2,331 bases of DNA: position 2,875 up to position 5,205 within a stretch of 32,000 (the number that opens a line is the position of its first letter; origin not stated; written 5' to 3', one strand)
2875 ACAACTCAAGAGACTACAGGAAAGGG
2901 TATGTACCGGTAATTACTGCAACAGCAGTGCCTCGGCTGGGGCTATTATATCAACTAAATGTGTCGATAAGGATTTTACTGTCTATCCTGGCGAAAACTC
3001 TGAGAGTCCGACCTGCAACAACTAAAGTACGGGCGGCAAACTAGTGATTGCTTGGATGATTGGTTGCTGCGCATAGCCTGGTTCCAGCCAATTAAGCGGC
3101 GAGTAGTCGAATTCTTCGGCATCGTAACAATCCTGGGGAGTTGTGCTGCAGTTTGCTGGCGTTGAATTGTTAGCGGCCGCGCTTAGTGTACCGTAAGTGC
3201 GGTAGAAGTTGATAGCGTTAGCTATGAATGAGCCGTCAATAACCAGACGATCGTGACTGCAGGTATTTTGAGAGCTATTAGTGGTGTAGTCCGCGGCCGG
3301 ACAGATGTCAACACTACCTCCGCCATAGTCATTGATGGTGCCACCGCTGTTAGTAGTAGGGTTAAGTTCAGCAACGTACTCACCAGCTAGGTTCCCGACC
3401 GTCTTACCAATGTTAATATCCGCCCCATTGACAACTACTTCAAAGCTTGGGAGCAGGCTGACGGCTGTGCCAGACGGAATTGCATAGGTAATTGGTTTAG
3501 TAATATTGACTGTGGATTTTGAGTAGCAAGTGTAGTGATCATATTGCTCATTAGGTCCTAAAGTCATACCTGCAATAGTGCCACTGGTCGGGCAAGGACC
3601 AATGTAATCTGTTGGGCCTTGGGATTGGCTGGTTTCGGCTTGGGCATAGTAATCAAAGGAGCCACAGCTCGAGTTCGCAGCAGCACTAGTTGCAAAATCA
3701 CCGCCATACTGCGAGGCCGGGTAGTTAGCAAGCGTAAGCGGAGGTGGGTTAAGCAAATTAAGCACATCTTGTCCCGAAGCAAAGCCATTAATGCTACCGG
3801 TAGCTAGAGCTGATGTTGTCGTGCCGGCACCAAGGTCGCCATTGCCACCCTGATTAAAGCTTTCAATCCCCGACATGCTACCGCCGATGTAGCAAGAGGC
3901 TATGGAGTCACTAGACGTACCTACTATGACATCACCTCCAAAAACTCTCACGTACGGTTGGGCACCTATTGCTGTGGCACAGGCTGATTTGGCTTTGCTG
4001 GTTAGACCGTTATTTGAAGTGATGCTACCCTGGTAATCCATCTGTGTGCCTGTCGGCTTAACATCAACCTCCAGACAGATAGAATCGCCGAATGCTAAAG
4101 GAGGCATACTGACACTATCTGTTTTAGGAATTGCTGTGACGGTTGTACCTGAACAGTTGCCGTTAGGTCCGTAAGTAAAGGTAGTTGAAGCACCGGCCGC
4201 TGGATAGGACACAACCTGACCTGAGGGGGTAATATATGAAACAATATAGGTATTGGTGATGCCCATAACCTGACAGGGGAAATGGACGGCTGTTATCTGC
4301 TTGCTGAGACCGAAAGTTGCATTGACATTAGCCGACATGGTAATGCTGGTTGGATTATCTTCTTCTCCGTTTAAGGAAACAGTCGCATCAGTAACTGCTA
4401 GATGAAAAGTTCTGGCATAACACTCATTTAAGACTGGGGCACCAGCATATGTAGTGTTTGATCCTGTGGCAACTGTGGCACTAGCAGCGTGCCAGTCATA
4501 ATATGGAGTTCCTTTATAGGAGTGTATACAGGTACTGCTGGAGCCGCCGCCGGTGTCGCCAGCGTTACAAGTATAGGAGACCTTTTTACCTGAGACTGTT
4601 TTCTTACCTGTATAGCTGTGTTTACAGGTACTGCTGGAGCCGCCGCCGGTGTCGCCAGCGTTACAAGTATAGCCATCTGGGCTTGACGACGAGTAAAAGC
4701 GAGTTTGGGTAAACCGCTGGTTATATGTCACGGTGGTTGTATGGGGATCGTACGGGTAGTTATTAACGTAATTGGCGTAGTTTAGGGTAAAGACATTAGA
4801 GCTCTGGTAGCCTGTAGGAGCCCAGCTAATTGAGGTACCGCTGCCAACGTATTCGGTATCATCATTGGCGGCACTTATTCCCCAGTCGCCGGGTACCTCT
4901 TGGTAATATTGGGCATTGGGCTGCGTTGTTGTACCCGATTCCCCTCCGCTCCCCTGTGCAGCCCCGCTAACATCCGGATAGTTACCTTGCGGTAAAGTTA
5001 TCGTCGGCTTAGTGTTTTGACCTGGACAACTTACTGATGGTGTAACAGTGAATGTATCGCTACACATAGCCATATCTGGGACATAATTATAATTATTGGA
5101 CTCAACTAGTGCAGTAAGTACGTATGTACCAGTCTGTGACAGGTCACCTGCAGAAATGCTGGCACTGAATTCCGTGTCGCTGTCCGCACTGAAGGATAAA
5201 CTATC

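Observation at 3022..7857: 1611-aa Cys-rich modular surface protein wedged between the pilin operon and the ATP synthase operon: candidate host-attachment factor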

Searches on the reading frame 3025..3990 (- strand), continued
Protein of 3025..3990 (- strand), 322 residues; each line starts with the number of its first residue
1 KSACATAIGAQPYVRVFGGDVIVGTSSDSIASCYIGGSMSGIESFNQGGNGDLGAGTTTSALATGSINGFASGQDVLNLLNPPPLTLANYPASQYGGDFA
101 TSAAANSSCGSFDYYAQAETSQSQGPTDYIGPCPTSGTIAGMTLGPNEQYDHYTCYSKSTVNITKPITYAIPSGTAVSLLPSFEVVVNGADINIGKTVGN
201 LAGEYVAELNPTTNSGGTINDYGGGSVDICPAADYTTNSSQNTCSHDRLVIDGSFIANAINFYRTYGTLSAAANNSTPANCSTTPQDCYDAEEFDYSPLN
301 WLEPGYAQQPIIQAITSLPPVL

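Call 96: search_protein_families(library=ncbifam, alignment_id=A5, max_evalue=1)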
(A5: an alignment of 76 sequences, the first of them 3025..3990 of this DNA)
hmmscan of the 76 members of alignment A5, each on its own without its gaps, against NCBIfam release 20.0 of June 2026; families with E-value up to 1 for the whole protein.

A. member 1, window:3025-3990:- (322 aa): 0 families

B. families by the number of members that match (of 76 scanned): 20 families
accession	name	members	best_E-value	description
NF033510.3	Ca_tandemer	2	0.031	Ca2+-stabilized repeat-containing adhesin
NF011735.0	PRK15188.1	1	0.0097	fimbrial chaperone protein BcfB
NF011562.0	PRK14986.1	1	0.024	glycogen phosphorylase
NF007628.1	PRK10290.1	1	0.036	superoxide dismutase [Cu-Zn] SodC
NF007462.0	PRK10040.1-1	1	0.045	hypothetical protein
TIGR02731.1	phytoene_desat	1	0.053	15-cis-phytoene desaturase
NF058597.1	CoaZ_rpt_PGGG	1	0.055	choice-of-anchor Z repeating domain-containing protein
NF001819.0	PRK00556.1-3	1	0.067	septum site-determining protein MinC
NF009802.0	PRK13286.1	1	0.067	aliphatic amidase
NF000458.2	blaPEDO-2_fam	1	0.088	PEDO-2 family subclass B3 metallo-beta-lactamase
NF003046.0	PRK03955.1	1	0.11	DUF126 domain-containing protein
NF012101.1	blaGOB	1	0.12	GOB family subclass B3 metallo-beta-lactamase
NF006450.0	PRK08776.1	1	0.13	O-succinylhomoserine (thiol)-lyase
NF004534.0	PRK05884.1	1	0.13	SDR family oxidoreductase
NF005292.0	PRK06815.1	1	0.14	threonine/serine dehydratase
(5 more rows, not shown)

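Call 99: search_protein_families(library=pfam, proteins=[L022:6276-6869:+, L023:2271-2852:+, L031:6346-6942:+, L016:5026-5619:+, L075:4630-5214:+, L030:5200-6192:+, L042:5196-6224:+], max_evalue=1)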
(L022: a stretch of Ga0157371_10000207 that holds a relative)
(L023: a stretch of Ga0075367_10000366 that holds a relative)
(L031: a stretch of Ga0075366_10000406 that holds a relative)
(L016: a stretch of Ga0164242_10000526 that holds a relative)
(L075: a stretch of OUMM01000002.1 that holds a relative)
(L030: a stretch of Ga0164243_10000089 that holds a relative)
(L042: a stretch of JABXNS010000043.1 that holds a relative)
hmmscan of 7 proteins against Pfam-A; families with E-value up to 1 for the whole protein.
L022:6276-6869:+ (198 aa): 8 families
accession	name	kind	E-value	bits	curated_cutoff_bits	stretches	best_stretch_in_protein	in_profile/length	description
PF00515.34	TPR_1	-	0.00059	20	27.8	1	104-134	2-32/34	Tetratricopeptide repeat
PF07719.23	TPR_2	-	0.00088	19.7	27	1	104-135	2-33/34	Tetratricopeptide repeat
PF00224.27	PK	-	0.04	13.4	30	1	48-109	78-139/328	Pyruvate kinase, barrel domain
PF03918.19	CcmH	-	0.069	12.8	25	1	16-57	88-129/143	Cytochrome C biogenesis protein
PF06143.16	Baculo_11_kDa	-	0.075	13.1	28.4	1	25-64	37-76/84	Baculovirus 11 kDa family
PF11837.13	INV_N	-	0.1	13.5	27.8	1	17-68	15-68/109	Beta-fructofuranosidase, N-terminal domain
PF19765.4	DUF6252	-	0.17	12.6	27.2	1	61-139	4-86/124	Family of unknown function (DUF6252)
PF14575.11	EphA2_TM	-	0.19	12.9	28.9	1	26-61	4-42/74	Ephrin type-A receptor 2 transmembrane domain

L023:2271-2852:+ (194 aa): 11 families
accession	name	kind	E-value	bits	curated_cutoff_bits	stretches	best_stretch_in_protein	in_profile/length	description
PF07719.23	TPR_2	-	0.00026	21.3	27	1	106-130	2-26/34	Tetratricopeptide repeat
PF13176.12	TPR_7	-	0.0012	19.2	27.9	1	146-169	6-28/36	Tetratricopeptide repeat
PF13428.12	TPR_14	-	0.0013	19.7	23.5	1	105-132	1-28/44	Tetratricopeptide repeat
PF13424.12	TPR_12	-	0.0013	19.3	30.1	1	144-182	8-48/77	Tetratricopeptide repeat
PF14559.12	TPR_19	-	0.0018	19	25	1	85-131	3-51/68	Tetratricopeptide repeat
PF00515.34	TPR_1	-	0.0035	17.6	27.8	1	109-130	5-26/34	Tetratricopeptide repeat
PF13432.12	TPR_16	-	0.0056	17.5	32.7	0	145-166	37-58/65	Tetratricopeptide repeat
PF13181.12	TPR_8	-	0.015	15.8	25.7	1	106-130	2-26/34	Tetratricopeptide repeat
PF13174.12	TPR_6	-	0.017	16.2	26.3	0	106-131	1-26/33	Tetratricopeptide repeat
PF20308.4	TPR-S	-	0.036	15.1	27.6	1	88-165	1-85/102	Tetratricopeptide Repeats-Sensor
PF12895.13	ANAPC3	-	0.08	13.7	27.2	1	103-164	21-81/82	Anaphase-promoting complex, cyclosome, subunit 3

L031:6346-6942:+ (199 aa): 24 families
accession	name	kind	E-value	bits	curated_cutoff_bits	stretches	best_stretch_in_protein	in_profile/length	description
PF13181.12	TPR_8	-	4e-05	23.9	25.7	1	108-138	2-32/34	Tetratricopeptide repeat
PF00515.34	TPR_1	-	4.9e-05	23.4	27.8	1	108-138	2-32/34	Tetratricopeptide repeat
PF07719.23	TPR_2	-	0.0001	22.6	27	1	108-138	2-32/34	Tetratricopeptide repeat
PF13424.12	TPR_12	-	0.00012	22.6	30.1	1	109-171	5-74/77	Tetratricopeptide repeat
PF10602.15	RPN7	-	0.0009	19.4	29.6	1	63-135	29-101/174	26S proteasome subunit RPN7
PF25058.1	ARM_TT21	-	0.0029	18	27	1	56-159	9-109/155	Tetratricopeptide repeat protein 21 ARM repeat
PF07857.17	TMEM144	-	0.0046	16.4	26.2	1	39-155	117-227/332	Transmembrane family, TMEM144 of transporters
PF03704.23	BTAD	-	0.0051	17.6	22.1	1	84-168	38-122/146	Bacterial transcriptional activator domain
PF13428.12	TPR_14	-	0.0055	17.7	23.5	1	108-140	2-34/44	Tetratricopeptide repeat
PF13176.12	TPR_7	-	0.0056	17.1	27.9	1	110-132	2-24/36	Tetratricopeptide repeat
PF20543.3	CowN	-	0.011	16.8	27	0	104-156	19-71/94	N2-fixation sustaining protein CowN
PF12279.13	DUF3619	-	0.021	15.7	22.2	1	19-74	53-109/130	Protein of unknown function (DUF3619)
PF13374.12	TPR_10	-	0.029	14.8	27.5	1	109-132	4-27/42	Tetratricopeptide repeat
PF12688.13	TPR_5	-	0.039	14.6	24.2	0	79-136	10-67/119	Tetratrico peptide repeat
PF14559.12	TPR_19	-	0.077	13.8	25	0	82-131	3-49/68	Tetratricopeptide repeat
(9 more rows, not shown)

L016:5026-5619:+ (198 aa): 10 families
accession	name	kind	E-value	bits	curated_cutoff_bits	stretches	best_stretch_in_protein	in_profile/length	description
PF07719.23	TPR_2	-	3.2e-05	24.1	27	1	113-143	3-33/34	Tetratricopeptide repeat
PF25058.1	ARM_TT21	-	0.0025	18.2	27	1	61-133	43-116/155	Tetratricopeptide repeat protein 21 ARM repeat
PF08590.15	DUF1771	-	0.025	15.3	28.7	0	114-152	18-56/64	Domain of unknown function (DUF1771)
PF13428.12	TPR_14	-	0.033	15.3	23.5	0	83-105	10-32/44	Tetratricopeptide repeat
PF13432.12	TPR_16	-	0.034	15.1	32.7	1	81-144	4-64/65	Tetratricopeptide repeat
PF13181.12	TPR_8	-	0.077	13.7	25.7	0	112-142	2-32/34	Tetratricopeptide repeat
PF17387.8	Glyco_hydro_59M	-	0.097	13.3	28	1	64-127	35-97/116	Glycosyl hydrolase family 59 central domain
PF12895.13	ANAPC3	-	0.1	13.3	27.2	0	80-100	29-49/82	Anaphase-promoting complex, cyclosome, subunit 3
PF00515.34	TPR_1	-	0.1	12.9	27.8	0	113-143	3-33/34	Tetratricopeptide repeat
PF13424.12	TPR_12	-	0.19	12.4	30.1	0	81-128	10-62/77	Tetratricopeptide repeat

L075:4630-5214:+ (195 aa): 5 families
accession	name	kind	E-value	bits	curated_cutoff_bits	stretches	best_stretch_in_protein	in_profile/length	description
PF14316.11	DUF4381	-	0.017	15.8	27.2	1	39-104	21-79/145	Domain of unknown function (DUF4381)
PF07719.23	TPR_2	-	0.12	13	27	1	140-167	4-31/34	Tetratricopeptide repeat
PF01322.25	Cytochrom_C_2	-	0.23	12.9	26.5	1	86-164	31-110/121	Cytochrome C'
PF13174.12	TPR_6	-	0.27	12.4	26.3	1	141-164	4-27/33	Tetratricopeptide repeat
PF13428.12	TPR_14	-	0.35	12.2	23.5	1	140-174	4-38/44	Tetratricopeptide repeat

L030:5200-6192:+ (331 aa): 0 families

L042:5196-6224:+ (343 aa): 0 families

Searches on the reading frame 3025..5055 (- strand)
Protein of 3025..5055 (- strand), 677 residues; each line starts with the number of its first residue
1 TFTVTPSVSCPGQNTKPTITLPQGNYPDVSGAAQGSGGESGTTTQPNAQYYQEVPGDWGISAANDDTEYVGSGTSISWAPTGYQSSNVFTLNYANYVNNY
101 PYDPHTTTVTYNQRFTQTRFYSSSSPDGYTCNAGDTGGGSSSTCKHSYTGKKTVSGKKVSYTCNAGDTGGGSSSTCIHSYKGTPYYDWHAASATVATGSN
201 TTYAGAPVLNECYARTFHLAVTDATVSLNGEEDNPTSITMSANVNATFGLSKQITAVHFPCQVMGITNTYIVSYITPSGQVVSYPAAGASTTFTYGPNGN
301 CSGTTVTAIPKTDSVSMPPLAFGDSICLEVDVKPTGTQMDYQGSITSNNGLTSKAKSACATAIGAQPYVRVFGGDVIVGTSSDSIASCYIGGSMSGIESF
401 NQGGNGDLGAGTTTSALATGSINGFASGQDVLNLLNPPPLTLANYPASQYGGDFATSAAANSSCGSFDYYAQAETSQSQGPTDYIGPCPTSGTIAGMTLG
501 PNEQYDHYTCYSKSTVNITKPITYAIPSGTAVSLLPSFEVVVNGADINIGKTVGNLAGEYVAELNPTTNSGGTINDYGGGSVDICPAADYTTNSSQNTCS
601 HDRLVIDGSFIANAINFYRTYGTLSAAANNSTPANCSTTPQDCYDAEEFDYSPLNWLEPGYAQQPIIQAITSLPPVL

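Call 34: find_homologous_proteins(query=A2, max_evalue=0.00001)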
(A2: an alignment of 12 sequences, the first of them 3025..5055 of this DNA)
Query A2 (12 sequences) (677 aa, profile of the alignment): 7 proteins with E <= 0.00001 among 8000 candidates.
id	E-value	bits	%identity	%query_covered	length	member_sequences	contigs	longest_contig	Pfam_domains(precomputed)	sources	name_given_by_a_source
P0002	6.1e-205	701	100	100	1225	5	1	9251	-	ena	-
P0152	5.9e-182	625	77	100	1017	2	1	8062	-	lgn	-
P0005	3.1e-159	550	38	100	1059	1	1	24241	-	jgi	-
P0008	3.3e-159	550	34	90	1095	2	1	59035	-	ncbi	ncbi:MAG: hypothetical protein ACREGA_00310 [Candidatus Saccharimonadales bacterium]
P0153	1.4e-70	257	46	46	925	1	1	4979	-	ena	-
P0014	4.8e-65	239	41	54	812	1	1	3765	-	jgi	-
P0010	2.0e-28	118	68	26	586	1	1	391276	-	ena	-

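Call 55: predict_structure(alignment_id=A2)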
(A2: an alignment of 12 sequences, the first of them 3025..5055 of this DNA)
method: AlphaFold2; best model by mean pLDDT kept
length: 677 residues; sequences in the alignment: 12
mean_pLDDT: 63.0   pTM: 0.44
mean pLDDT of the five models: 63.0, 61.0, 59.9, 59.4, 57.2
residues with pLDDT >= 90: 48; 70-90: 259; 50-70: 148; < 50: 222
segments of 3 or more residues with pLDDT < 50: 1-6, 70-72, 364-482, 528-535, 581-601, 620-677
pLDDT, mean of each block of 10 residues (from residue 1): 44 82 87 82 88 91 67 69 88 81 83 93 89 78 85 76 78 80 90 91 81 86 76 67 88 74 87 68 61 83 85 66 68 80 76 64 42 36 33 35 37 38 31 29 35 36 36 42 57 63 54 78 54 52 74 64 60 62 42 39 55 54 34 36 40 34 31 25
secondary structure, 60 per line:
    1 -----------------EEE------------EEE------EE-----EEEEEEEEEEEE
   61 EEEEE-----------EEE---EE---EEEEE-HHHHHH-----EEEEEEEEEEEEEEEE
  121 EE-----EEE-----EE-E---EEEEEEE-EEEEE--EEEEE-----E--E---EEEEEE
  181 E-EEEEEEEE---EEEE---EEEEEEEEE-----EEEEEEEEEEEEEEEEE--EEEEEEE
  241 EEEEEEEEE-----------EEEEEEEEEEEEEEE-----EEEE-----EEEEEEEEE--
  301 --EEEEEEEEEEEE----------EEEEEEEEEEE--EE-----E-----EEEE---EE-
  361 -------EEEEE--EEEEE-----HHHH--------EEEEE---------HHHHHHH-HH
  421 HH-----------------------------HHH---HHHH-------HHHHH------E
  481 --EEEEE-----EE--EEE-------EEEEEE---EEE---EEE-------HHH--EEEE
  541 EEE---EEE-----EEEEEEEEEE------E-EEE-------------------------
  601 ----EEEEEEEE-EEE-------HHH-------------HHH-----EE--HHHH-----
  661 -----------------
elements in order (helices of 4 or more, strands of 3 or more residues): E18-20 E33-35 E49-65 E77-79 E88-92 H94-99 E105-122 E128-130 E143-149 E151-155 E158-162 E175-181 E183-190 E194-197 E201-209 E215-231 E234-249 E261-275 E281-284 E290-298 E303-314 E325-335 E351-354 E368-372 E375-379 H385-388 E397-401 H411-417 H419-422 H458-461 H469-473 E483-487 E497-499 E507-512 E516-518 E522-524 E537-543 E547-549 E555-564 E573-575 E605-612 E614-616 H652-655

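Call 62: fold_search(model_id=the predicted structure, library=pdb)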
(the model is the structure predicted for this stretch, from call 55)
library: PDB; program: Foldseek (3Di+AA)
matches with E <= 10: 755; with E <= 0.001: 1
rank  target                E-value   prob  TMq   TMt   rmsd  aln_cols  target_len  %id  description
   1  5uj6_B                9.7e-04  0.60  0.12  0.10  32.9       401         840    9  Crystal Structure of Bacteroides Uniformis beta-glucuronidase (released 2017-06-28)
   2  6byc                  2.4e-03  0.99  0.13  0.10   7.4       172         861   10  Crystal structure of the GH2 exo-beta-mannanase from Xanthomonas axonopodis pv. citri (released 2018-07-18)
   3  6byg_B                2.4e-03  0.98  0.12  0.10  14.6       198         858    9  Crystal structure of the nucleophile mutant (E575A) of the GH2 exo-beta-mannanase from Xanthomonas axonopodis pv. citr (released 2018-07-18)
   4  6byg_A                4.0e-03  0.99  0.13  0.10   7.5       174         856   10  Crystal structure of the nucleophile mutant (E575A) of the GH2 exo-beta-mannanase from Xanthomonas axonopodis pv. citr (released 2018-07-18)
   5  6byi_A                4.0e-03  0.98  0.13  0.11  15.4       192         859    8  Crystal structure of the acid-base mutant (E477A) of the GH2 exo-beta-mannanase from Xanthomonas axonopodis pv. citri (released 2018-07-18)
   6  3fn9_A                6.0e-03  0.16  0.12  0.12  47.4       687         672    9  Crystal structure of putative beta-galactosidase from bacteroides fragilis (released 2009-01-13)
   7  5uj6_A                6.4e-03  0.38  0.12  0.10  33.0       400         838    9  Crystal Structure of Bacteroides Uniformis beta-glucuronidase (released 2017-06-28)
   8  6bye_A                8.4e-03  0.97  0.13  0.10   7.5       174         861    9  Crystal structure of the GH2 exo-beta-mannanase from Xanthomonas axonopodis pv. citri in complex with mannose (released 2018-07-18)
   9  6d8g_B                8.4e-03  0.47  0.13  0.11  32.8       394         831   10  D341A D367A calcium binding mutant of Bacteroides uniformis beta-glucuronidase 2 (released 2018-10-17)
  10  2wbk_B                9.5e-03  0.96  0.13  0.11   8.3       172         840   10  Structure of the Michaelis complex of beta-mannosidase, Man2A, provides insight into the conformational itinerary of m (released 2009-03-17)
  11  3fn9_C                1.1e-02  0.16  0.13  0.13  46.6       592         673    9  Crystal structure of putative beta-galactosidase from bacteroides fragilis (released 2009-01-13)
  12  8xrp_C                1.2e-02  0.44  0.09  0.19  31.3       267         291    6  The Cryo-EM structure of IL-12, receptor subunit beta-1 and receptor subunit beta-2 complex (released 2024-07-24)
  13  6nmy_B                1.5e-02  0.30  0.09  0.24  29.2       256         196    9  A Cytokine-receptor complex (released 2020-01-22)
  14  6nmy_D                1.6e-02  0.30  0.09  0.24  29.6       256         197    9  A Cytokine-receptor complex (released 2020-01-22)
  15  8g33                  1.8e-02  0.16  0.10  0.14  29.7       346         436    9  Activated form of a CDCL long protein (released 2024-02-07)
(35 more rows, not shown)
